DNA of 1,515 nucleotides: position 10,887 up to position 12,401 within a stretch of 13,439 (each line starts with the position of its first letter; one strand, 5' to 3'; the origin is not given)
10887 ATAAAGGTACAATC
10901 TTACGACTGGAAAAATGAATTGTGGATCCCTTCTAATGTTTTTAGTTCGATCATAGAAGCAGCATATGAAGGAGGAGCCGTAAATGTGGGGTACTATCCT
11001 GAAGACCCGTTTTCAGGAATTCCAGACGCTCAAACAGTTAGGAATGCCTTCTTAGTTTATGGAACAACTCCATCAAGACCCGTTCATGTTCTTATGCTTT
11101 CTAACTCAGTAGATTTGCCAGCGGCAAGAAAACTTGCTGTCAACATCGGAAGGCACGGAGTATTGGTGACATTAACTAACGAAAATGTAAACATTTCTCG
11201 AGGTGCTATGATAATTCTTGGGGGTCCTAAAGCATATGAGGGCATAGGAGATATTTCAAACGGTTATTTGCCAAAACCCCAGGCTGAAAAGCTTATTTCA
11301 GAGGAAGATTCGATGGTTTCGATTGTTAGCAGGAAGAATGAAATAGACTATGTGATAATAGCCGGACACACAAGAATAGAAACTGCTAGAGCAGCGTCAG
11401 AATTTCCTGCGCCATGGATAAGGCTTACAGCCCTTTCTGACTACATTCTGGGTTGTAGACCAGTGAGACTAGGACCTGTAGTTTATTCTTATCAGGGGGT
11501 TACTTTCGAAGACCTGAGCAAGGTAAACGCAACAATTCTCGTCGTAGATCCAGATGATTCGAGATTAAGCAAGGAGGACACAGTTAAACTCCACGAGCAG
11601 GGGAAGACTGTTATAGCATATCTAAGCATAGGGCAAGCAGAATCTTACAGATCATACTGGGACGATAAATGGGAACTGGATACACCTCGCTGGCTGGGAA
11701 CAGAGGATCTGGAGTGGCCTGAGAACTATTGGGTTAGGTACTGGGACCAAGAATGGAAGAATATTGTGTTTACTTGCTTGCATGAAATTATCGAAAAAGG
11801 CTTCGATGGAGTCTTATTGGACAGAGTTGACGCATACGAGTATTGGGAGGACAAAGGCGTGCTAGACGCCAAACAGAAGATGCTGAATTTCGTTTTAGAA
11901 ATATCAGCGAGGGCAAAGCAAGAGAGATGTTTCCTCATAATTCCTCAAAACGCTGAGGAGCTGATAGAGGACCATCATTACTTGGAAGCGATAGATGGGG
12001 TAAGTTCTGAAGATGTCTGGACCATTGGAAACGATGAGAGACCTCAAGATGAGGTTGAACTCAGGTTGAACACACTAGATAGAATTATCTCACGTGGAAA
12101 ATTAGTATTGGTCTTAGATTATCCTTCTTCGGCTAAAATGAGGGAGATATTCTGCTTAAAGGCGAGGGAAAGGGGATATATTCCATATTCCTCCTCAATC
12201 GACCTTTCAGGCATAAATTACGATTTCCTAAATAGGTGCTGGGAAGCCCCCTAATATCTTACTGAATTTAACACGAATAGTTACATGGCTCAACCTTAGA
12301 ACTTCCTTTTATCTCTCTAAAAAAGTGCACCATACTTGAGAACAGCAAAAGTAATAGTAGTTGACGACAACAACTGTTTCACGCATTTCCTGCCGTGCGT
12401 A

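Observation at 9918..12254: Secreted fusion of a PgaB-C-terminal-like (GHL13) domain and a GH114/TM1410-like domain, with no deacetylase domain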

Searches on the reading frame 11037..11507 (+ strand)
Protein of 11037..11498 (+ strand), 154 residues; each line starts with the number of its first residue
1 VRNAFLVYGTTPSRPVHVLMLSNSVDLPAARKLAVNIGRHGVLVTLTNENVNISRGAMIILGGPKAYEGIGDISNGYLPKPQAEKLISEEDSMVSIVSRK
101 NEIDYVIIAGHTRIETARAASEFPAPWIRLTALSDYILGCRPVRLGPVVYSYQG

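Call 32: search_protein_families(library=pfam, proteins=[window:11037-11498:+], max_evalue=10)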
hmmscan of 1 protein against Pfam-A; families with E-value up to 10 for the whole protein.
seq(154 aa): 1 family
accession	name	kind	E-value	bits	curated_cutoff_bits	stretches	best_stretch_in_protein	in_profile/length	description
PF21473.3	Ssb-like_OB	-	0.11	13.1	24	1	28-58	55-85/97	Single-stranded DNA binding protein Ssb-like, OB fold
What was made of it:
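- On Archaeal S-layer outer/anchor domain (PF05124; M. voltae 9FSA): The window's module has no hit of its own (call 32).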

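Call 33: search_solved_structures(query=window:11037-11498:+, max_evalue=10, show_alignments=2)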
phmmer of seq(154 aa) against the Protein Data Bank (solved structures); distinct sequences matched with E-value up to 10: 0.
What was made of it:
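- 11079..11453 (+): Middle alpha/beta module, aa 388-512. Motifs: SNSVD..AAR.L, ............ and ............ Possibly a surface-tethering or dimerisation module. No direct Pfam or PDB hit (calls 32, 33).
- Tried and rejected: Direct Pfam and PDB searches with the middle module found nothing (calls 32, 33).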

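Call 38: predict_structure(alignment_id=A3)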
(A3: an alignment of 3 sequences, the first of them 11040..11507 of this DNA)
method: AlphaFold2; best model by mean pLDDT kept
length: 156 residues; sequences in the alignment: 3
mean_pLDDT: 37.0   pTM: 0.29
mean pLDDT of the five models: 37.0, 36.6, 34.8, 33.9, 32.6
residues with pLDDT >= 90: 0; 70-90: 0; 50-70: 3; < 50: 153
segments of 3 or more residues with pLDDT < 50: 1-57, 61-106, 108-156
pLDDT, mean of each block of 10 residues (from residue 1): 25 44 43 39 39 45 40 40 41 42 45 39 28 28 26 22
secondary structure, 60 per line:
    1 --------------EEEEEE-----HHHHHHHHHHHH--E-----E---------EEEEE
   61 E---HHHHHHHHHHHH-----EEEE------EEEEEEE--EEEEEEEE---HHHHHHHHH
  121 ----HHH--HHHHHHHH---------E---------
elements in order: E15-20 H26-37 E56-61 H65-76 E82-85 E92-98 E101-108 H112-120 H130-137
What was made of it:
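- Tried and rejected: AF2 on the middle module alone, with three sequences, gave pLDDT 37 (call 38).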

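Call 57: find_homologous_proteins(query=A3, max_evalue=0.001)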
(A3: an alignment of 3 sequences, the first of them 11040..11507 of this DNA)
Query A3 (3 sequences) (156 aa, profile of the alignment): 10 proteins with E <= 0.001 among 728 candidates.
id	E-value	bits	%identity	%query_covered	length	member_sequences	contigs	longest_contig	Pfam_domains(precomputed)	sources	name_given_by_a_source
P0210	1.9e-59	218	61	88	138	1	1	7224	-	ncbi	-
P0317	3.3e-18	84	75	33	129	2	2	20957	PF03537.20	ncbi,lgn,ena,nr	ncbi:MAG: hypothetical protein DRO05_04290 [Thermoproteota archaeon]|nr:MAG: hypothetical protein DR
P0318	4.1e-14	71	38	69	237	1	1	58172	-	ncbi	-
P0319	2.5e-13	68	37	73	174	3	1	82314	-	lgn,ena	-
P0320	6.6e-13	67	36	73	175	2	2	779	-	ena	-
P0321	6.7e-13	67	38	69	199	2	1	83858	-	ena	-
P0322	3.6e-10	58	41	68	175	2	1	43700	-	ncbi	-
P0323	1.1e-9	56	37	68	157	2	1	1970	-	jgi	-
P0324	9.1e-9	53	34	76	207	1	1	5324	-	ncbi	-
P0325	1.0e-5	43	35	67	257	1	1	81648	-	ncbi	-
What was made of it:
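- Checked: It does have homologues (call 57).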

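Call 60: search_solved_structures(query=A5, max_evalue=10, show_alignments=3)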
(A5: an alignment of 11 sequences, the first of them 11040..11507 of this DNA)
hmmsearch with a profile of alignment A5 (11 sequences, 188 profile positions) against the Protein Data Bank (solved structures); distinct sequences matched with E-value up to 10: 6.
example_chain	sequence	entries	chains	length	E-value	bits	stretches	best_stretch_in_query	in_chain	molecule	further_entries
9fsa_A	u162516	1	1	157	0.035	16.8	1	76-145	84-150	S-layer protein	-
9f8f_B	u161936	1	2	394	0.31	13.7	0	117-135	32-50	SLPH - S-layer protein HMW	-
9bh5_CY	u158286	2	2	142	0.37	13.5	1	103-177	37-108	Large ribosomal subunit protein uL24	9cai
3ksu_A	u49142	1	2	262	0.5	13.1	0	39-65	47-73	3-oxoacyl-acyl carrier protein reductase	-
5xxb_X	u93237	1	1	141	0.61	12.8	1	115-176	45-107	Ribosomal protein uL24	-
7wa9_A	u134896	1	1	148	1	12.1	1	70-106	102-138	MSMEG_5634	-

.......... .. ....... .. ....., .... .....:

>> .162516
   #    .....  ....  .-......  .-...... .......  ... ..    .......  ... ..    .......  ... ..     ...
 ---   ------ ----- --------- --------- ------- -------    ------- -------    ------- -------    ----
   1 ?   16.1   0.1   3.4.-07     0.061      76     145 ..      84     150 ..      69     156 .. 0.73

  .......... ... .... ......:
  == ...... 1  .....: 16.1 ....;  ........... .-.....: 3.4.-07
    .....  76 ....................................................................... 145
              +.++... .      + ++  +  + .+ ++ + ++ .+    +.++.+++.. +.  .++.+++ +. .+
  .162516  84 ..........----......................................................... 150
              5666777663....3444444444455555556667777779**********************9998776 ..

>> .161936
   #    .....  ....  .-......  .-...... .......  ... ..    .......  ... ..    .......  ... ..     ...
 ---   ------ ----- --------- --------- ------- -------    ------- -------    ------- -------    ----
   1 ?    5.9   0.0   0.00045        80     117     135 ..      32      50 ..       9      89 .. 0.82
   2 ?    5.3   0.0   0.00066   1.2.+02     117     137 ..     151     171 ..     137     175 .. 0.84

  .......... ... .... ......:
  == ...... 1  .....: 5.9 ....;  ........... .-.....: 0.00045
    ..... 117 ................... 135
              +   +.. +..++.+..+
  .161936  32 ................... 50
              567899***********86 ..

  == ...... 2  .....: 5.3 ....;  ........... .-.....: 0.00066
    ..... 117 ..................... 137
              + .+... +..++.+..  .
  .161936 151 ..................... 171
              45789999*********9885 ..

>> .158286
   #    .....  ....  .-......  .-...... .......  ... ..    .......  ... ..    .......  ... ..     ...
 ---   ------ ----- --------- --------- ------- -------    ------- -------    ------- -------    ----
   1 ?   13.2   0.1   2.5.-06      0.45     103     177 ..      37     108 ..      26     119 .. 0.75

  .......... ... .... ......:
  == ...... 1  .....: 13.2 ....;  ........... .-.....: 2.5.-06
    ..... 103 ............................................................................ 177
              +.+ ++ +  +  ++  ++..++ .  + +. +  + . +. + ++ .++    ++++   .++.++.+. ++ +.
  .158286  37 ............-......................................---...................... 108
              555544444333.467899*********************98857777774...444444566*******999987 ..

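Call 61: search_protein_families(library=pfam, alignment_id=A5, max_evalue=1)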
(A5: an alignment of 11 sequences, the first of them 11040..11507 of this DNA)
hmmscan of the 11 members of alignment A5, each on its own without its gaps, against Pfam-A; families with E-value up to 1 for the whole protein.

A. member 1, window:11040-11507:+ (156 aa): 1 family
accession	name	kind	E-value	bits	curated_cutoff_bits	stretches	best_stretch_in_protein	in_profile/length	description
PF21473.3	Ssb-like_OB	-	0.12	13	24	0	27-57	55-85/97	Single-stranded DNA binding protein Ssb-like, OB fold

B. families by the number of members that match (of 11 scanned): 6 families
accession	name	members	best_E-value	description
PF05124.17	S_layer_C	5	0.00082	S-layer like family, outer domain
PF03446.21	NAD_binding_2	2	0.00011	NAD binding domain of 6-phosphogluconate dehydrogenase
PF20579.4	LapA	2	0.024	LapA domain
PF10431.15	ClpB_D2-small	1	0.053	C-terminal, D2-small domain, of ClpB protein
PF22639.1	Gp18_dom_I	1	0.063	Tail sheath protein Gp18-like domain I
PF21473.3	Ssb-like_OB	1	0.12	Single-stranded DNA binding protein Ssb-like, OB fold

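Call 62: search_protein_families(library=pfam, proteins=[P0318, P0319, P0320, P0321, P0322, P0323, P0324, P0325], max_evalue=1)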
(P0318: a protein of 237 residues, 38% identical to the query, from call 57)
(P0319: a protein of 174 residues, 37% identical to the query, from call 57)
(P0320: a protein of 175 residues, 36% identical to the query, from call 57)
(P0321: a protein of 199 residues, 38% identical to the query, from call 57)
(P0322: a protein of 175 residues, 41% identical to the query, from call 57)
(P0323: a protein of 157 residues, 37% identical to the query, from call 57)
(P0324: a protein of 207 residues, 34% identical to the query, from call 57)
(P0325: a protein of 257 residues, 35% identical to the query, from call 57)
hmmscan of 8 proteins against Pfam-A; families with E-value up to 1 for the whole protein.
P0318 (237 aa): 0 families

P0319 (174 aa): 3 families
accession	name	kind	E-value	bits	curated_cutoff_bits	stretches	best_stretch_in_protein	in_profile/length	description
PF03446.21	NAD_binding_2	-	0.00011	22.7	21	1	85-155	55-124/161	NAD binding domain of 6-phosphogluconate dehydrogenase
PF05124.17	S_layer_C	-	0.001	19.2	23.9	1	74-141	112-176/177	S-layer like family, outer domain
PF20579.4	LapA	-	0.024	15.4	27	1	100-172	23-96/99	LapA domain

P0320 (175 aa): 3 families
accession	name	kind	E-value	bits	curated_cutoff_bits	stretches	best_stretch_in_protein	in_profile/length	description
PF03446.21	NAD_binding_2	-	0.00033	21.1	21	1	87-155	56-123/161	NAD binding domain of 6-phosphogluconate dehydrogenase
PF05124.17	S_layer_C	-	0.0029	17.7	23.9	1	75-142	112-176/177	S-layer like family, outer domain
PF20579.4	LapA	-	0.061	14.1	27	1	101-173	23-96/99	LapA domain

P0321 (199 aa): 0 families

P0322 (175 aa): 0 families

P0323 (157 aa): 1 family
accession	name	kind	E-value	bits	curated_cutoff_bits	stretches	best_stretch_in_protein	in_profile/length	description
PF05124.17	S_layer_C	-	0.16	12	23.9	1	95-122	148-175/177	S-layer like family, outer domain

P0324 (207 aa): 1 family
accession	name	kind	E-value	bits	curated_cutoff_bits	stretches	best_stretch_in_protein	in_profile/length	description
PF10431.15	ClpB_D2-small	-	0.053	14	21.9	1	16-48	22-53/81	C-terminal, D2-small domain, of ClpB protein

P0325 (257 aa): 1 family
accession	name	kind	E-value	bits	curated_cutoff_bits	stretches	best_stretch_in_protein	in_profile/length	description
PF05124.17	S_layer_C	-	0.028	14.5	23.9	1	218-254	136-172/177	S-layer like family, outer domain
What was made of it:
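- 11079..11453 (+): Weak similarity to the archaeal S-layer domain PF05124 (best E 8e-4 in homologues; calls 61, 62).
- On Archaeal S-layer outer/anchor domain (PF05124; M. voltae 9FSA): Its homologues reach E 8e-4 to 0.16, below the Pfam cutoff (calls 61, 62).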

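Call 65: find_encoding_contigs(protein=P0319, flank=6000, max_places=2)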
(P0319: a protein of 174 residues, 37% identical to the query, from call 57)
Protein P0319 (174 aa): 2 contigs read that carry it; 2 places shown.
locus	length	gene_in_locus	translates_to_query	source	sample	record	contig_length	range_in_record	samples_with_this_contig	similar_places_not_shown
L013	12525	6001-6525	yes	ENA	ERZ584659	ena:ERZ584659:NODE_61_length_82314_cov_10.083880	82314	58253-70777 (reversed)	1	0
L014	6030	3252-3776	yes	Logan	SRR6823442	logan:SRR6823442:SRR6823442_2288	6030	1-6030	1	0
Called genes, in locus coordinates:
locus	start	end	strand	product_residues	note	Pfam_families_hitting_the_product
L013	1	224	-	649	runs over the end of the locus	PF07992:Pyr_redox_2 (weak), PF00890:FAD_binding_2 (weak), PF01134:GIDA (weak), PF01266:DAO (weak), PF12831:FAD_oxidored, PF13450:NAD_binding_8 (weak), PF00037:Fer4, PF12838:Fer4_7, +16 more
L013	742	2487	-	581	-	PF13243:SQHop_cyclase_C (faint), PF13249:SQHop_cyclase_N (faint)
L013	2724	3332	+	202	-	PF09335:VTT_dom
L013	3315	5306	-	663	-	PF02421:FeoB_N, PF17910:FeoB_Cyto, PF07670:Gate, PF07664:FeoB_C, PF07670:Gate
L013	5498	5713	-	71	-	PF04023:FeoA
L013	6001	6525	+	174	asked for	-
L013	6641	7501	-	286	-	PF02517:Rce1-like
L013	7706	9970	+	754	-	PF08351:TmcA_N, PF05127:NAT10_TcmA_helicase, PF13508:Acetyltransf_7 (faint), PF13718:GNAT_acetyltr_2, PF00583:Acetyltransf_1 (faint), PF13718:GNAT_acetyltr_2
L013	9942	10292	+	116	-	PF04266:ASCH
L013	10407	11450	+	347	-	-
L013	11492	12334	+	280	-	PF12802:MarR_2 (weak), PF13412:HTH_24, PF01022:HTH_5 (weak), PF08279:HTH_11 (faint), PF12840:HTH_20 (weak)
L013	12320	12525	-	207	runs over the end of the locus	PF01810:LysE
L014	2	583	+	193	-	?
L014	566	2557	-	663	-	PF02421:FeoB_N, PF17910:FeoB_Cyto, PF07670:Gate, PF07664:FeoB_C, PF07670:Gate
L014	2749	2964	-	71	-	PF04023:FeoA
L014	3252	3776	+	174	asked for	-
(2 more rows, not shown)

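Call 66: find_encoding_contigs(protein=P0318, flank=6000, max_places=2)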
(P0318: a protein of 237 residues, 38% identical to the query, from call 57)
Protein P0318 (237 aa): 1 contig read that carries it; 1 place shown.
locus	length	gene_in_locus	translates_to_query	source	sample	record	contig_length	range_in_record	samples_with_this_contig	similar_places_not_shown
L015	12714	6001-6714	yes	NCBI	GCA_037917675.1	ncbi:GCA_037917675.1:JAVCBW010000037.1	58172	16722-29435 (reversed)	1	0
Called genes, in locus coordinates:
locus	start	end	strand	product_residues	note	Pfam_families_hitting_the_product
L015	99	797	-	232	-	PF00899:ThiF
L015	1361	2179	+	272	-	-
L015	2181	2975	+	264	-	PF04015:DUF362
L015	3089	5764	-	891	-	PF01326:PPDK_N, PF00391:PEP-utilizers, PF02896:PEP-utilizers_C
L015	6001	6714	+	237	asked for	-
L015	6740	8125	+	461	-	PF05124:S_layer_C (faint)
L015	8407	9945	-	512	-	PF01943:Polysacc_synt, PF13440:Polysacc_synt_3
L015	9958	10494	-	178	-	PF01583:APS_kinase, PF08433:KTI12 (weak), PF13238:AAA_18 (weak), PF13671:AAA_33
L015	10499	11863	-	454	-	PF01663:Phosphodiest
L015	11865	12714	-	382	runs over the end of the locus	PF14306:PUA_2, PF01747:ATP-sulfurylase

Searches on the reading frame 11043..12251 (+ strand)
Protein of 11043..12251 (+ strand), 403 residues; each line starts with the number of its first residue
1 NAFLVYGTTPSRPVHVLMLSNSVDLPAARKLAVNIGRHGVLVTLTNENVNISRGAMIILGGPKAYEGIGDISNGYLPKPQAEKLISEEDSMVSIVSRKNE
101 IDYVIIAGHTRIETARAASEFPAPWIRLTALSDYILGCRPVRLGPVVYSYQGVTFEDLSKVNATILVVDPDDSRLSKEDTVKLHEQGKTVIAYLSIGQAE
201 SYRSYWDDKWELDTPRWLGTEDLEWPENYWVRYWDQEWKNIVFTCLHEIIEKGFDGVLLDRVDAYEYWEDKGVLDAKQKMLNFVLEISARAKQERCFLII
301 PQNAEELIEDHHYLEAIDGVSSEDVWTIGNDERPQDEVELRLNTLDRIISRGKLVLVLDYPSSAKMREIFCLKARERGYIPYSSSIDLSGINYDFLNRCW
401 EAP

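Call 13: find_homologous_proteins(query=window:11043-12251:+, max_evalue=0.00001)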
Query window:11043-12251:+ (403 aa): 361 proteins with E <= 0.00001 among 3802 candidates; the best 120 are listed.
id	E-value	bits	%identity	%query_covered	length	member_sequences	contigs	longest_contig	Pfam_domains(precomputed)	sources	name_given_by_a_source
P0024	1.1e-62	230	46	60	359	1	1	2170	PF03537.20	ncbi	-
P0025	1.0e-59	220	45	59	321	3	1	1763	PF03537.20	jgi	-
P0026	1.1e-57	214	36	73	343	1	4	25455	PF03537.20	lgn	-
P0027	4.9e-55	205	42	60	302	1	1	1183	PF03537.20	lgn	-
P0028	1.7e-53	200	41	61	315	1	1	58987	PF03537.20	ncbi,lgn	-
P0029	3.1e-47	179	44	51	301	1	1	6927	PF03537.20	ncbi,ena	-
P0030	6.3e-46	175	37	67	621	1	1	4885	PF03537.20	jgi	jgi:cysteinyl-tRNA synthetase, unknown class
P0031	5.2e-45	172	43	55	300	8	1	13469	PF03537.20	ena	-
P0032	1.0e-44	171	40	61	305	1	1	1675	PF03537.20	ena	-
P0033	3.6e-44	169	41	49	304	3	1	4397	PF03537.20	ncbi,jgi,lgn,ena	-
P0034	6.9e-44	168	37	61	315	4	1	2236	PF03537.20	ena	-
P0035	9.3e-44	168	43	52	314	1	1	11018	PF03537.20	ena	-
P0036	2.0e-43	167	42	49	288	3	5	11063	PF03537.20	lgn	-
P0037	3.5e-43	166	42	50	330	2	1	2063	PF03537.20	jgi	-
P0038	3.6e-43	166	42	50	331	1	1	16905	PF03537.20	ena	-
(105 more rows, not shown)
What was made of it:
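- Closest known: TmGH191. Different: Known members are single-domain proteins of about 300 aa (call 13).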

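Call 76: find_encoding_contigs(protein=P0028, flank=7000, max_places=1)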
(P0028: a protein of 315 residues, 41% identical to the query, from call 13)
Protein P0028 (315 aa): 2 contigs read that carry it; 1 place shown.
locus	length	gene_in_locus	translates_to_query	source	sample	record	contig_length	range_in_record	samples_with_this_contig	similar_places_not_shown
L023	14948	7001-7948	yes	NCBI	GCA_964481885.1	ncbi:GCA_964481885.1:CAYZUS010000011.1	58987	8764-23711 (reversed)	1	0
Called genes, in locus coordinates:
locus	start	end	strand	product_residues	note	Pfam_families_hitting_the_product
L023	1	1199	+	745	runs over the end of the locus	PF01370:Epimerase, PF16363:GDP_Man_Dehyd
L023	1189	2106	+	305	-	-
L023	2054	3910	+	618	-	PF09960:DUF2194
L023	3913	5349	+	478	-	PF11997:DUF3492, PF13439:Glyco_transf_4, PF00534:Glycos_transf_1, PF13692:Glyco_trans_1_4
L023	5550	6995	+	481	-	PF16933:PelG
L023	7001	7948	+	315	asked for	PF03537:Glyco_hydro_114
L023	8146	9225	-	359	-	PF04055:Radical_SAM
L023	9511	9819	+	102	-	-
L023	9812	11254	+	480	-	PF00483:NTP_transferase, PF01128:IspD (weak), PF12804:NTP_transf_3, PF25084:LbH_EIF2B, PF00132:Hexapep, PF25087:GMPPB_C, PF00132:Hexapep (weak), PF25087:GMPPB_C (weak), +1 more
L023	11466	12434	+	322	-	PF13793:Pribosyltran_N, PF00156:Pribosyltran, PF14572:Pribosyl_synth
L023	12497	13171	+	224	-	PF01386:Ribosomal_L25p, PF14693:Ribosomal_TL5_C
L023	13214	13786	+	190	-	PF01195:Pept_tRNA_hydro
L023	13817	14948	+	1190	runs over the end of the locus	PF17757:UvrB_inter, PF02559:CarD_TRCF_RID, PF00270:DEAD, PF04851:ResIII, PF00271:Helicase_C, PF22590:Cas3-like_C_2 (faint), PF03461:TRCF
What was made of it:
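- A 41%-identical GH191 gene lies directly after PelF-like and PelG genes (call 76).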

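Call 77: find_encoding_contigs(protein=P0026, flank=7000, max_places=1)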
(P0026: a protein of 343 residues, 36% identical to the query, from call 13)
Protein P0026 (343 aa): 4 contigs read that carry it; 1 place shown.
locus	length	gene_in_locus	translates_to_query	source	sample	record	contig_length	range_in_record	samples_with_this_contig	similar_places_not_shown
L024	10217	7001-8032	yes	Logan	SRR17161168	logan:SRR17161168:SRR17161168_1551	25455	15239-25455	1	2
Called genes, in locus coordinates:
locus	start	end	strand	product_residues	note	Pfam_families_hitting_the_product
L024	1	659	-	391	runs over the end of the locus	-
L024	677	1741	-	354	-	PF00155:Aminotran_1_2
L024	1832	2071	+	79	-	-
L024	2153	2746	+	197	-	-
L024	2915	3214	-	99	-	-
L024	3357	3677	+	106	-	-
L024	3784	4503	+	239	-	PF01904:DUF72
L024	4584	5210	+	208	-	PF01135:PCMT, PF00398:RrnaAD (weak), PF08704:GCD14 (weak), PF01209:Ubie_methyltran (weak), PF01269:Fibrillarin (weak), PF13847:Methyltransf_31 (weak), PF13649:Methyltransf_25 (weak)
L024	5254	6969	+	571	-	-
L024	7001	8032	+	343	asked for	PF03537:Glyco_hydro_114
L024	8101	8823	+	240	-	PF00990:GGDEF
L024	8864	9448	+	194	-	PF02676:TYW3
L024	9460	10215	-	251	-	?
